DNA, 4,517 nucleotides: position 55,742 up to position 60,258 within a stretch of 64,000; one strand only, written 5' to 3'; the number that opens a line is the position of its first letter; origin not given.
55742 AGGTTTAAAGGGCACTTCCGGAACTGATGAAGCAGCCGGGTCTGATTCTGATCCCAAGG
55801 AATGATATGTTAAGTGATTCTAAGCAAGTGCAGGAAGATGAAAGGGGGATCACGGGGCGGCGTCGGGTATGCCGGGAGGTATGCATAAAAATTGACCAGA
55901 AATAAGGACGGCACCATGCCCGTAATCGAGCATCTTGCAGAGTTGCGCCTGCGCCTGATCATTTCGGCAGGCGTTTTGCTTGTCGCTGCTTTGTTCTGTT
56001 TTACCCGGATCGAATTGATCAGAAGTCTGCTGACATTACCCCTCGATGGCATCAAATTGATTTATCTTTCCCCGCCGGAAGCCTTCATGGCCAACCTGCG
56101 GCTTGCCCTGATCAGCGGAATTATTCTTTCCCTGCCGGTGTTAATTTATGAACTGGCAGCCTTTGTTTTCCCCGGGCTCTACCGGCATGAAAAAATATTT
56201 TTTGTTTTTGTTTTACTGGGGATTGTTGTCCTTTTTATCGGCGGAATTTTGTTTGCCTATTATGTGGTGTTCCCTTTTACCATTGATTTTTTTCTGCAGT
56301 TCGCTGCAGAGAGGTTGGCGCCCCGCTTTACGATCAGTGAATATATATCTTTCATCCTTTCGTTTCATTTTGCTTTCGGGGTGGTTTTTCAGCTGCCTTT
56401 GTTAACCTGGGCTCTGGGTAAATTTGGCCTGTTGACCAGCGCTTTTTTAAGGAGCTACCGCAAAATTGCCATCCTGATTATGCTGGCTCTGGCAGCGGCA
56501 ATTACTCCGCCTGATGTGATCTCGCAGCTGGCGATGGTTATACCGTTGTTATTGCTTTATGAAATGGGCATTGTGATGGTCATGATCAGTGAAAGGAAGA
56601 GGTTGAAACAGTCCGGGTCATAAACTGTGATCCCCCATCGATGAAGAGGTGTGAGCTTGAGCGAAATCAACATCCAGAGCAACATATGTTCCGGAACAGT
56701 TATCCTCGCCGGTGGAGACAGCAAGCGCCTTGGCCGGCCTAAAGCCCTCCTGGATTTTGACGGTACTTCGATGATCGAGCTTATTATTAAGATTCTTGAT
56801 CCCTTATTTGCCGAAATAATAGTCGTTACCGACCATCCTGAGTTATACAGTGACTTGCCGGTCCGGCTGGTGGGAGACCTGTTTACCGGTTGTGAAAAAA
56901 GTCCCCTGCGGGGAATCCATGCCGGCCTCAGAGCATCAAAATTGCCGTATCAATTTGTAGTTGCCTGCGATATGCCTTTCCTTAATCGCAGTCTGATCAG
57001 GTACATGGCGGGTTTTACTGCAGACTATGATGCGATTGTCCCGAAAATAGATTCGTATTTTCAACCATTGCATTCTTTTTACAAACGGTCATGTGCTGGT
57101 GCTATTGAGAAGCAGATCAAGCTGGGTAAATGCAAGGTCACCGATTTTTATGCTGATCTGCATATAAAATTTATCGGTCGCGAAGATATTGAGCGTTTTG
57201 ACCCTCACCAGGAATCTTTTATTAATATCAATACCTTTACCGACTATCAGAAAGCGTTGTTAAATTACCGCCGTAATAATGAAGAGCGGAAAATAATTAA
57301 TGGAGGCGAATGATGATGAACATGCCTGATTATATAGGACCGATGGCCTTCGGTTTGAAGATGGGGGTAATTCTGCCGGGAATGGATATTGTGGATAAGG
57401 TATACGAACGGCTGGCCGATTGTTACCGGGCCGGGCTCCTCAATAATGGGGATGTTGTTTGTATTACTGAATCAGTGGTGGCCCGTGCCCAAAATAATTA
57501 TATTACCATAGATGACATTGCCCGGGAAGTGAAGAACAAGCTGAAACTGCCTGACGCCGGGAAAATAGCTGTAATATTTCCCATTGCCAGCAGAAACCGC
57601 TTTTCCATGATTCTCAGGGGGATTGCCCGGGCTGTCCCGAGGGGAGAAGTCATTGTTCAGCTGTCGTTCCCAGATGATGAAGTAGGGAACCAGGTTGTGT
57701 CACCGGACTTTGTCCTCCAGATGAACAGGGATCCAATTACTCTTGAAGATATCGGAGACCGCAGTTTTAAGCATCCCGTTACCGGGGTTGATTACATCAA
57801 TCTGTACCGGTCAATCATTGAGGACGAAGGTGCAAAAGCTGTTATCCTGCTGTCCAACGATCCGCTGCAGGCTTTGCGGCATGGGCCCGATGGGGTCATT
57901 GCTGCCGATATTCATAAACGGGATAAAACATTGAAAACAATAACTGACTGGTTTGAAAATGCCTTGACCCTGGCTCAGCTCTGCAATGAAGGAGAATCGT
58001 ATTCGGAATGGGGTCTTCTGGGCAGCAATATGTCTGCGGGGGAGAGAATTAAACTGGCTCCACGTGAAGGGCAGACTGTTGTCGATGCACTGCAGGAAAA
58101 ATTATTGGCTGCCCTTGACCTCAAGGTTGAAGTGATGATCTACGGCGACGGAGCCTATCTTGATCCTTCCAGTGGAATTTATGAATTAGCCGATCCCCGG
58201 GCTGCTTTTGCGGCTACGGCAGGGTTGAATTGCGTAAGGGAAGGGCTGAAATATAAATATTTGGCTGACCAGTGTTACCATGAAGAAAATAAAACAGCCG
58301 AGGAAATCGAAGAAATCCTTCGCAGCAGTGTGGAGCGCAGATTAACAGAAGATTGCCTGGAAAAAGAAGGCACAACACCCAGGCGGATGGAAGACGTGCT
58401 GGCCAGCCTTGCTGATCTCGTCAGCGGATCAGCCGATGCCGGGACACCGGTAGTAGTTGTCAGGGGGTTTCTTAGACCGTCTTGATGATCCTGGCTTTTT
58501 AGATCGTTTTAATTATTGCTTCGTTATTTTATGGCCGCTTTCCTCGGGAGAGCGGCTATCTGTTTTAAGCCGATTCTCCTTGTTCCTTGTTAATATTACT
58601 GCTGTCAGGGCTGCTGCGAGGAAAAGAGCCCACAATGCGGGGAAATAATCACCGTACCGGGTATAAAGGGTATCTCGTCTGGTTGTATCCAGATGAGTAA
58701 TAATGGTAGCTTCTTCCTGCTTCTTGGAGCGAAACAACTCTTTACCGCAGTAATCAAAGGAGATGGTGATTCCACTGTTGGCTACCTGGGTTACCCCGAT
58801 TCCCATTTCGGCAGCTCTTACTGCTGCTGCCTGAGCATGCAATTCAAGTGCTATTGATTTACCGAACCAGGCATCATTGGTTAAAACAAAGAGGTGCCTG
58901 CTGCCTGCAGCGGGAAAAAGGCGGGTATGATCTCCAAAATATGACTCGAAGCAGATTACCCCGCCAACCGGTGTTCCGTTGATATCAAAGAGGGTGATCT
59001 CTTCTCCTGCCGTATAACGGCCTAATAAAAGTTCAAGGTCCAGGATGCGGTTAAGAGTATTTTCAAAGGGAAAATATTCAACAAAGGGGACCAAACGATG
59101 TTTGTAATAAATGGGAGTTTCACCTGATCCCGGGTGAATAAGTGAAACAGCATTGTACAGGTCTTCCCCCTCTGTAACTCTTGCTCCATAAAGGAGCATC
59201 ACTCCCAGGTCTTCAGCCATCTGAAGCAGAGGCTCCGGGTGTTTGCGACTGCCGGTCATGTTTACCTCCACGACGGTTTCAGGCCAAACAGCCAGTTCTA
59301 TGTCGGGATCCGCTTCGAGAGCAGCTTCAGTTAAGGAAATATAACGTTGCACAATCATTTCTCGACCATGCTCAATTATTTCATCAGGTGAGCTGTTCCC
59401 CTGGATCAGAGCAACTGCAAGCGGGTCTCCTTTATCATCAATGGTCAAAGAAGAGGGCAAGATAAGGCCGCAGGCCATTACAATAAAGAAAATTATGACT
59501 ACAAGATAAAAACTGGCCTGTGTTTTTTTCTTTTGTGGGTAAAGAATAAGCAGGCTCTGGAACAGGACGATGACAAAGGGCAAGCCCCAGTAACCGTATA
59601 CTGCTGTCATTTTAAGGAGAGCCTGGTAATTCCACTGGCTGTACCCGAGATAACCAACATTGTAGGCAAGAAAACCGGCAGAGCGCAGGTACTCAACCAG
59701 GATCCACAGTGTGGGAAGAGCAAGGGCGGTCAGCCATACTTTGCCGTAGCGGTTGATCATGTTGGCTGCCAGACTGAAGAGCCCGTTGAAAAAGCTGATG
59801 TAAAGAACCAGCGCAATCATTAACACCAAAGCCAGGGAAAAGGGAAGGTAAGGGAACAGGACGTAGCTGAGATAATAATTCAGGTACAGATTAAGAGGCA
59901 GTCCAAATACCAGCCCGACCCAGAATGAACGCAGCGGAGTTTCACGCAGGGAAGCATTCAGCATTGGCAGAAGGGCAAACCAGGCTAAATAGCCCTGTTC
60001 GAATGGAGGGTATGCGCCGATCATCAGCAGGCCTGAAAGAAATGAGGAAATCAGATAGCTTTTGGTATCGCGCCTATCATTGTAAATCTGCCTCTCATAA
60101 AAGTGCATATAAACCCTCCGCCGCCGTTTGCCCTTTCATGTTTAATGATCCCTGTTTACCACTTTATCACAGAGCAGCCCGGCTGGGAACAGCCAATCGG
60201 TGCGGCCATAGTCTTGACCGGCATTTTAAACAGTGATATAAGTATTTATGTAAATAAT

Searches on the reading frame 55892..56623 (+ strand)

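Call 34: search_protein_families(library=pfam, max_evalue=0.000001, proteins=[window:55892-56623:+])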
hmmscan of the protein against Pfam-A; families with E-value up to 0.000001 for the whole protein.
window:55892-56623:+ (243 aa): 1 family
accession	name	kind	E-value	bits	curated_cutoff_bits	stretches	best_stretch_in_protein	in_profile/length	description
PF00902.23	TatC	-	1.8e-61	208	25.1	1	13-218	1-208/208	Sec-independent protein translocase protein (TatC)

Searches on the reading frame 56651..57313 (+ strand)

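Call 34: search_protein_families(library=pfam, max_evalue=0.000001, proteins=[window:56651-57313:+])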
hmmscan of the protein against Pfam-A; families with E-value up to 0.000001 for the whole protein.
window:56651-57313:+ (220 aa): 1 family
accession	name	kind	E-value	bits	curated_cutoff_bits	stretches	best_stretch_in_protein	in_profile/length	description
PF12804.13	NTP_transf_3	-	6e-34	118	27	1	17-155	2-144/160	MobA-like NTP transferase domain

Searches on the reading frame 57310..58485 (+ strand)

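Call 34: search_protein_families(library=pfam, max_evalue=0.000001, proteins=[window:57310-58485:+])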
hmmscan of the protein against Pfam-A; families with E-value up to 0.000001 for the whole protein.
window:57310-58485:+ (391 aa): 1 family
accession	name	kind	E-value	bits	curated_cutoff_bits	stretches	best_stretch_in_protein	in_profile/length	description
PF01996.21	F420_ligase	-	9.6e-40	136.8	25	1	15-386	1-218/218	F420-0:Gamma-glutamyl ligase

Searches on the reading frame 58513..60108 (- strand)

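Call 34: search_protein_families(library=pfam, max_evalue=0.000001, proteins=[window:58513-60108:-])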
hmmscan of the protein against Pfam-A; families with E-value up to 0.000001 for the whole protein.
window:58513-60108:- (531 aa): 2 families
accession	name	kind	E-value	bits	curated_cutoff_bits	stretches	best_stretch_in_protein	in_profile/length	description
PF20154.4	LNT_N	-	8.7e-22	78.4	27.1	1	25-185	1-158/159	Apolipoprotein N-acyltransferase N-terminal domain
PF00795.27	CN_hydrolase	-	7.2e-17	62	23.2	1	232-474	2-247/256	Carbon-nitrogen hydrolase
